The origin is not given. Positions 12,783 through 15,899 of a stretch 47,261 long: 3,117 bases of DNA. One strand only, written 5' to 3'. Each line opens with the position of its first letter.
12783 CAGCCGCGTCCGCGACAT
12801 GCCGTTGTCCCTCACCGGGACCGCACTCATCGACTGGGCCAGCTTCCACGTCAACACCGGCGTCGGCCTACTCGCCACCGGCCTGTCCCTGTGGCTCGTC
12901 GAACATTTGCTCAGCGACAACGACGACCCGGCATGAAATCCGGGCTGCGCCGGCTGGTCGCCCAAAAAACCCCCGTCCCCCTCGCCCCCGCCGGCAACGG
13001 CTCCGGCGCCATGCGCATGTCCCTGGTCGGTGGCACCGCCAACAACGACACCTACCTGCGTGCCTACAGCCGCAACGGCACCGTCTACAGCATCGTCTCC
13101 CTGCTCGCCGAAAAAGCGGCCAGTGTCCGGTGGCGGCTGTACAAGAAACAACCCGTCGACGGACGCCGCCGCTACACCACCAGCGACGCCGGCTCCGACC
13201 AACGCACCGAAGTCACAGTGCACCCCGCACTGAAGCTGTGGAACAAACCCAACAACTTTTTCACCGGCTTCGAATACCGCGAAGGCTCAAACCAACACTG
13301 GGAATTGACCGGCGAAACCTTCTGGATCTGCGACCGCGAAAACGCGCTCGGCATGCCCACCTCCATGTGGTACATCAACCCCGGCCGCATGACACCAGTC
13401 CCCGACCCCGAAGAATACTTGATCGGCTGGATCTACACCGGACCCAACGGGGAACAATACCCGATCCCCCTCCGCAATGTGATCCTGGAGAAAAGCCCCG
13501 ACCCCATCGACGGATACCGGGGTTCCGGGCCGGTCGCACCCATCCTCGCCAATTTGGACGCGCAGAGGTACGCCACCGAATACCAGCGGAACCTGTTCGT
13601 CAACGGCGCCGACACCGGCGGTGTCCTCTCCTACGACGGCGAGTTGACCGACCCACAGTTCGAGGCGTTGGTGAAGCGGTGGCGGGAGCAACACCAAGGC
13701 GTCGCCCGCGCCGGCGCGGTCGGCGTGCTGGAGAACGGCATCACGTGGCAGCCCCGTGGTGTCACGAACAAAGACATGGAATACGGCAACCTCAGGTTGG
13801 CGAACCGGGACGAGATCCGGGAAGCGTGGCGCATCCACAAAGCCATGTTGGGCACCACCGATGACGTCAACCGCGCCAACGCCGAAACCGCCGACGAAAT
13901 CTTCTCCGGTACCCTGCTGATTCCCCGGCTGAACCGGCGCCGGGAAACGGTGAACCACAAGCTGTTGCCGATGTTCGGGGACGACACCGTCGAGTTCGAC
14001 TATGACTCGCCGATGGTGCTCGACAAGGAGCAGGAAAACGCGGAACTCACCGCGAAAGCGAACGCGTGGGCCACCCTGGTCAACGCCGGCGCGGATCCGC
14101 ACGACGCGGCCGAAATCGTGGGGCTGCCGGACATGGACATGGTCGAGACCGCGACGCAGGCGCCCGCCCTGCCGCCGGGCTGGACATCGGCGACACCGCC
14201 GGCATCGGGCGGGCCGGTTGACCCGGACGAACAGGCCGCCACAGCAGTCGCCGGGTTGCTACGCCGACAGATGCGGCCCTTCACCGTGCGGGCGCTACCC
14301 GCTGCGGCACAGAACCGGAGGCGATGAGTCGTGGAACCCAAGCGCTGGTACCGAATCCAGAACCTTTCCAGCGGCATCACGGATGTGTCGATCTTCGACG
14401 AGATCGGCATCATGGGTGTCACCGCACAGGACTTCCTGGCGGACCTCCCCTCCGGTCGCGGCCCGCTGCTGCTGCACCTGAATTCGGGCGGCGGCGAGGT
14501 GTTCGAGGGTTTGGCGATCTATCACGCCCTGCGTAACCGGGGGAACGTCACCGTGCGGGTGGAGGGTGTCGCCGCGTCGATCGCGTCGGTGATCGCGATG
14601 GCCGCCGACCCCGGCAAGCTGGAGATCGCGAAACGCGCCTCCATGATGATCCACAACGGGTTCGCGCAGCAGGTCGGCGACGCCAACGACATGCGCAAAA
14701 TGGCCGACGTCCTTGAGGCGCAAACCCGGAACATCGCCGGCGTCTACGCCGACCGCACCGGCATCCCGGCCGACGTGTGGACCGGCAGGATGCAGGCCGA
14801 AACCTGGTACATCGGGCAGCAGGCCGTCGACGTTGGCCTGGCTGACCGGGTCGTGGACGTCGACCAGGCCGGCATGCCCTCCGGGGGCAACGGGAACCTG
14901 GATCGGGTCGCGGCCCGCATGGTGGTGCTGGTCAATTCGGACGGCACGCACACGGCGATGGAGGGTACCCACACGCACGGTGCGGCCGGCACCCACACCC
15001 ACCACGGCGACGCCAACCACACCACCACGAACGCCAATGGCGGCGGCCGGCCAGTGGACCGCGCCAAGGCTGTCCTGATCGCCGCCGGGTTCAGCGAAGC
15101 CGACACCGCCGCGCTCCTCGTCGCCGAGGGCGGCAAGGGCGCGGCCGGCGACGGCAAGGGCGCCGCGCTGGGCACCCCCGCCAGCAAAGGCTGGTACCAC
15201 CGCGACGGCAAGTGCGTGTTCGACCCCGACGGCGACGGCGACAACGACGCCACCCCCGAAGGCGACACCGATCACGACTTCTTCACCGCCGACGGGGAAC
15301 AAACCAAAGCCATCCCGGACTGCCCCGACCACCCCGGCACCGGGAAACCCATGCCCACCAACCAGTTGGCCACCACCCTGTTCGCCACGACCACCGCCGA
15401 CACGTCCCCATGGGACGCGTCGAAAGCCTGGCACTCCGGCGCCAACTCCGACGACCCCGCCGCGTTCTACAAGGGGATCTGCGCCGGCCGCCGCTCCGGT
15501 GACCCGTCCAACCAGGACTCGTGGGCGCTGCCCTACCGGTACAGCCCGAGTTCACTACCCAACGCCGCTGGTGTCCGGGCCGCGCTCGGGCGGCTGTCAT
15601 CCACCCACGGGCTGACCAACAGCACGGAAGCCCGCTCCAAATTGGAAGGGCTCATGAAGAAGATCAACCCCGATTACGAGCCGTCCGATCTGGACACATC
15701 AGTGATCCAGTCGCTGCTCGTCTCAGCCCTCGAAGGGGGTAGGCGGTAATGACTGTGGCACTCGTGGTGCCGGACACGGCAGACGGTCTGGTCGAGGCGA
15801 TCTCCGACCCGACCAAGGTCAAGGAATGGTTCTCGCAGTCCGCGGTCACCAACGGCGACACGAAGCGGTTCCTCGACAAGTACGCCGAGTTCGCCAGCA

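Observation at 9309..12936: Opposite-strand accessory island splits the terminase-portal junction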

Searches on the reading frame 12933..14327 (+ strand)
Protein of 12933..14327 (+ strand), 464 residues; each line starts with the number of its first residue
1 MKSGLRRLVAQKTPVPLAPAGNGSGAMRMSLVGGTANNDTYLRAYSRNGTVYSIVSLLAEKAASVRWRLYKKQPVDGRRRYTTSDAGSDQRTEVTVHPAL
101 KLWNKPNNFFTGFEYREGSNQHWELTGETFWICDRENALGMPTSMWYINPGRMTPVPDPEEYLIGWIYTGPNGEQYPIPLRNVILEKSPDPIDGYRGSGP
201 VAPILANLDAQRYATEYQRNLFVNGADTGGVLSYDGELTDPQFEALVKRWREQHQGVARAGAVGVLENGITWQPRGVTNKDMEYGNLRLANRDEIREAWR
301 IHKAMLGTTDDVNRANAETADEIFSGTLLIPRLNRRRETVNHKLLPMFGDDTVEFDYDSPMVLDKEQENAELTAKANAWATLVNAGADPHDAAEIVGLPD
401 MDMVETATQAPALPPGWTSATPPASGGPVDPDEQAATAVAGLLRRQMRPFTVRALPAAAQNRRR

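Call 8: search_protein_families(library=pfam, max_evalue=0.01, proteins=[window:12933-14327:+])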
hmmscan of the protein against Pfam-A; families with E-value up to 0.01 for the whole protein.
window:12933-14327:+ (464 aa): 1 family
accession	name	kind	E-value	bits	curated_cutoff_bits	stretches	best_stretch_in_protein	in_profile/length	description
PF04860.17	Phage_portal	-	2.3e-56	191.8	39.1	1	50-386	2-309/321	Phage portal protein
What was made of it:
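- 12933..14327 (+): Portal (context). Pfam Phage_portal 2e-56 (call 8).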

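Call 11: search_dna_similar(query=window:12933-14327:+, collection=phages, mode=protein, max_rows=30)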
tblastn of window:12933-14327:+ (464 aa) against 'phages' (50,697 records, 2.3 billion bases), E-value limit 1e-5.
Records with a match: 707; places in all: 709; records where one place covers at least 80% of the query: 90.
Best place of each record, by identity: <60% 707.
By first word of the organism name: Mycobacterium 127; Streptococcus 99; Gordonia 93; Vibrio 87; Arthrobacter 44; Pseudomonas 27; Microbacterium 21; Klebsiella 20; Burkholderia 20; Bacillus 14; and 53 more.
By host as written in the record: - 114; Mycobacterium smegmatis mc2 155 105; Gordonia terrae 3612 75; Arthrobacter globiformis B-2979 17; Pseudomonas aeruginosa 16; Burkholderia sp. 15; Arthrobacter globiformis NRRL B-2979 SEA 11; Streptococcus suis 11; and 221 more.
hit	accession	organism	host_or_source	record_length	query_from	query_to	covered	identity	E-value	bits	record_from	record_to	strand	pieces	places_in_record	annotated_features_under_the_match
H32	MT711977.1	Streptomyces phage Dagobah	Streptomyces coelicolor M600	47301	12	436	92%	37.8%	2e-80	278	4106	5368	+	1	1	portal protein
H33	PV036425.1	Oscillospiraceae phage NatCom_11393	Oscillospiraceae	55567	19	435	90%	24.2%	3e-16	88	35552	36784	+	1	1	portal protein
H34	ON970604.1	Arthrobacter phage TaylorSipht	Arthrobacter globiformis B-2979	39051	23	444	91%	23.8%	1e-15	86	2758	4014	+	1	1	5: portal protein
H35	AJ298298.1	Enterobacteria phage phiP27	E. coli ONT:H- strain 2771/97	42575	8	402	85%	25.3%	9e-15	83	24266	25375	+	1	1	putative portal protein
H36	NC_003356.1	Enterobacteria phage phiP27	Escherichia coli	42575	8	402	85%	25.3%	9e-15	83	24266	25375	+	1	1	portal protein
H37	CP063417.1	Parageobacillus phage JGon-2020a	Parageobacillus thermoglucosidasius 23.6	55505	45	397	76%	28.0%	1e-29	129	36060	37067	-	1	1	record has no annotation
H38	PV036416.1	phage NatCom_3357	human feces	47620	22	381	78%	26.9%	2e-17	91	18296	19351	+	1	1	portal protein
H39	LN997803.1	Escherichia phage phi467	Escherichia coli strain EF467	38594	8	402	85%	24.5%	1e-11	73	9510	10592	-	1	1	Phage portal protein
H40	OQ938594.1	Rhodococcus phage Jflix2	Rhodococcus equi NRRL B-16538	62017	41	434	85%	24.4%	2e-8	63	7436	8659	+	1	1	10: portal protein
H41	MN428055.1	Gordonia phage Mcklovin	Gordonia terrae 3612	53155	21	405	83%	24.9%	1e-13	79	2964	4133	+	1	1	5: portal protein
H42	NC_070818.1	Gordonia phage Mcklovin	Gordonia terrae 3612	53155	21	405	83%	24.9%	1e-13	79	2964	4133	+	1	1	5: portal protein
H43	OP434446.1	Gordonia phage RavenCo17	Gordonia terrae 3612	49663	21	405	83%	24.8%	1e-12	76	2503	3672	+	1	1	4: portal protein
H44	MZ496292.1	Pseudomonas phage PARCL1pr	Pseudomonas sp. PARCI1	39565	33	392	78%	26.4%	5e-15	84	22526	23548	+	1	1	portal protein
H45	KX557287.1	Gordonia phage Zirinka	Gordonia terrae 3612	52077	21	405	83%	24.7%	4e-12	75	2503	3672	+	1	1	4: portal protein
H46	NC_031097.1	Gordonia phage Zirinka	Gordonia terrae 3612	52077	21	405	83%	24.7%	4e-12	75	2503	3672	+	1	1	4: portal protein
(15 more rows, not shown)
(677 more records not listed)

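Call 12: find_related_loci(query=window:12933-14327:+, collection=viral_contigs, flank=10000)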
Query window:12933-14327:+ (464 aa) in viral_contigs; peptide patterns used: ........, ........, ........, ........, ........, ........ (x = any residue, [..] = any of these).
17 stretches matched a pattern; 16 encode a relative of the query (tblastn E <= 1e-3); 16 distinct loci.
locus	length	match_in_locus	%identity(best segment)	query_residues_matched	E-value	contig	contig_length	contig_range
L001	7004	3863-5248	91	1-461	0e+0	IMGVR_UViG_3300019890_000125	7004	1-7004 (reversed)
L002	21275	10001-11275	59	1-425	1e-171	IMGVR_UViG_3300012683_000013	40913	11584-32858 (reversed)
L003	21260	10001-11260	61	1-418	1e-169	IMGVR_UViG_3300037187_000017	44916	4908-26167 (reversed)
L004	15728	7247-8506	60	4-428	3e-167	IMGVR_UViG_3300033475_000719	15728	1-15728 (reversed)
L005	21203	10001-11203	62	9-409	4e-165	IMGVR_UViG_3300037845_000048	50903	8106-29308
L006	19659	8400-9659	59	1-414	3e-164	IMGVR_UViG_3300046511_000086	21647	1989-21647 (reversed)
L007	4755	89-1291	60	1-401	7e-167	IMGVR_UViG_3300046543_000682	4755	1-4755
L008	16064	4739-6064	56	1-439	8e-162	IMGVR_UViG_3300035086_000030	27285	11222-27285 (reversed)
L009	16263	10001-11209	60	1-401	9e-161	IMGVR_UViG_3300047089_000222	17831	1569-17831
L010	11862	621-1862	60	5-417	2e-159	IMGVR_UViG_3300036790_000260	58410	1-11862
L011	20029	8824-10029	58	5-406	2e-157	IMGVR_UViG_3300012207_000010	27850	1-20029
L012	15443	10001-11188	59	10-403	4e-152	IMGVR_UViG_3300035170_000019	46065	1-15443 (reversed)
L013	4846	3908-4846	65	4-320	3e-138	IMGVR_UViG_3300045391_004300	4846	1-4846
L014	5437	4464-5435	56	1-319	2e-118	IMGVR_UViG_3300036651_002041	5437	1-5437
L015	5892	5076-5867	61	1-261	4e-101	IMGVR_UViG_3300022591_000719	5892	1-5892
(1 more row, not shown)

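Call 13: find_related_loci(query=window:12933-14327:+, collection=genome_contigs, flank=10000)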
Query window:12933-14327:+ (464 aa) in genome_contigs; peptide patterns used: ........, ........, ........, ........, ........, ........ (x = any residue, [..] = any of these).
59 stretches matched a pattern, but none encodes a relative of the query by tblastn (E <= 1e-3).
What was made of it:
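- Tried and rejected: The portal scan of GTDB genomes found nothing (call 13).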

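Call 32: get_annotated_region(hit=H32, flank=4200)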
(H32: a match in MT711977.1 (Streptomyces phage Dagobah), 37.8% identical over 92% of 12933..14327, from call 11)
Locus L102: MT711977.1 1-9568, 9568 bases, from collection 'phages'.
description: Streptomyces phage Dagobah, complete genome.
organism: Streptomyces phage Dagobah (NCBI taxid 2740180)
taxonomy: Viruses
host: Streptomyces coelicolor M600; source: soil; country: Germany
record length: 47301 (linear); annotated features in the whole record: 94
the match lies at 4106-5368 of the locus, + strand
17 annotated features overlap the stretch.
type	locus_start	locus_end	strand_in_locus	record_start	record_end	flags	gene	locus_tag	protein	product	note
repeat_region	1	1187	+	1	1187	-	-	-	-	-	-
CDS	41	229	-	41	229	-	-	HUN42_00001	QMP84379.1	hypothetical protein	-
CDS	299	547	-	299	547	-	-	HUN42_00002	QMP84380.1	hypothetical protein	-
CDS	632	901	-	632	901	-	-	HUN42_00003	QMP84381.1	hypothetical protein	-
CDS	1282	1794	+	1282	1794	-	-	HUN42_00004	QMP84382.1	putative transposase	-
CDS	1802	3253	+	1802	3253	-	-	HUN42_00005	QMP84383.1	terminase large subunit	-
CDS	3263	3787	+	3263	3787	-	-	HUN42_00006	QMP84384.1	hypothetical protein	-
CDS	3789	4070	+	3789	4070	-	-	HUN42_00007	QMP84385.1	putative cysteinyl-tRNA synthetase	-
CDS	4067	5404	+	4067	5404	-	-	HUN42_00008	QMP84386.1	portal protein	-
CDS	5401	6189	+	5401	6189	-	-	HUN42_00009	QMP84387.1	Clp protease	Clp protease ClpP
CDS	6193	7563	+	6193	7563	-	-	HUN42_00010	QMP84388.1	major capsid protein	-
CDS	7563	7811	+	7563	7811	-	-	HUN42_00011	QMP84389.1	hypothetical protein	-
CDS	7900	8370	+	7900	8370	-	-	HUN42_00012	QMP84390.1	hypothetical protein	-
CDS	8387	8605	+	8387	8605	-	-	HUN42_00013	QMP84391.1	hypothetical protein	-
CDS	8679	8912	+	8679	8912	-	-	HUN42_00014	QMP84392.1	hypothetical protein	-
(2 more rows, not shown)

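Call 78: find_related_loci(query=window:12933-14327:+, collection=metagenome_contigs, flank=8000)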
Query window:12933-14327:+ (464 aa) in metagenome_contigs; peptide patterns used: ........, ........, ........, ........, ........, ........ (x = any residue, [..] = any of these).
78 stretches matched a pattern; 13 encode a relative of the query (tblastn E <= 1e-3); 13 distinct loci.
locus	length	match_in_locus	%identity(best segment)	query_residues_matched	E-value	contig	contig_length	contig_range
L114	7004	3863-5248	91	1-461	0e+0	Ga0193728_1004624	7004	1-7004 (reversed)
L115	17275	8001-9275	59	1-425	6e-172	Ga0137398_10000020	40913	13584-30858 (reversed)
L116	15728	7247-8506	60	4-428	2e-167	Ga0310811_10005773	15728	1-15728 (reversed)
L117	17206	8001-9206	58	5-406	9e-158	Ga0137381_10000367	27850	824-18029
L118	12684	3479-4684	58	5-406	9e-158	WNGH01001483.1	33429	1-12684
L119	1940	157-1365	50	24-424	1e-142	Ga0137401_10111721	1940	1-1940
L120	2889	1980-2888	64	4-310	1e-136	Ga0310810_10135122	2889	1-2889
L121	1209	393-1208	64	1-272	7e-125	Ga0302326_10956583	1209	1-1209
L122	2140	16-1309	58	1-441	2e-133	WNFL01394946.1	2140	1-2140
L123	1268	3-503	99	298-464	2e-114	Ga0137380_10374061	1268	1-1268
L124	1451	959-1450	58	1-165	4e-61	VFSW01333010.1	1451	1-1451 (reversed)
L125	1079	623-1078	59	1-152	9e-55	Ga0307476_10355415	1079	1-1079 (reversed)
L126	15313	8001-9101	42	42-415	2e-94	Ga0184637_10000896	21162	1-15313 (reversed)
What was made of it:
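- Tried and rejected: The metagenome portal scan re-found the IMG/VR contigs and gave no new architectures (call 78).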

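Call 88: search_protein_families(library=pfam, max_evalue=0.05, proteins=[L001:1944-2387:-])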
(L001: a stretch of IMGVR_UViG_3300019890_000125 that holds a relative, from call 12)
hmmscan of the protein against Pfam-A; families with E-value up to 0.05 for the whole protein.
L001:1944-2387:- (147 aa): 0 families

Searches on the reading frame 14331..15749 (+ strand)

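Call 8: search_protein_families(library=pfam, max_evalue=0.01, proteins=[window:14331-15749:+])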
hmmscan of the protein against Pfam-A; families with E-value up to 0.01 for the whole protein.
window:14331-15749:+ (472 aa): 1 family
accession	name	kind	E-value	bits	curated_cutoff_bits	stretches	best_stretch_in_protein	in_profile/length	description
PF00574.28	CLP_protease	-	8.9e-25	88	20.2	1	42-176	45-180/182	Clp protease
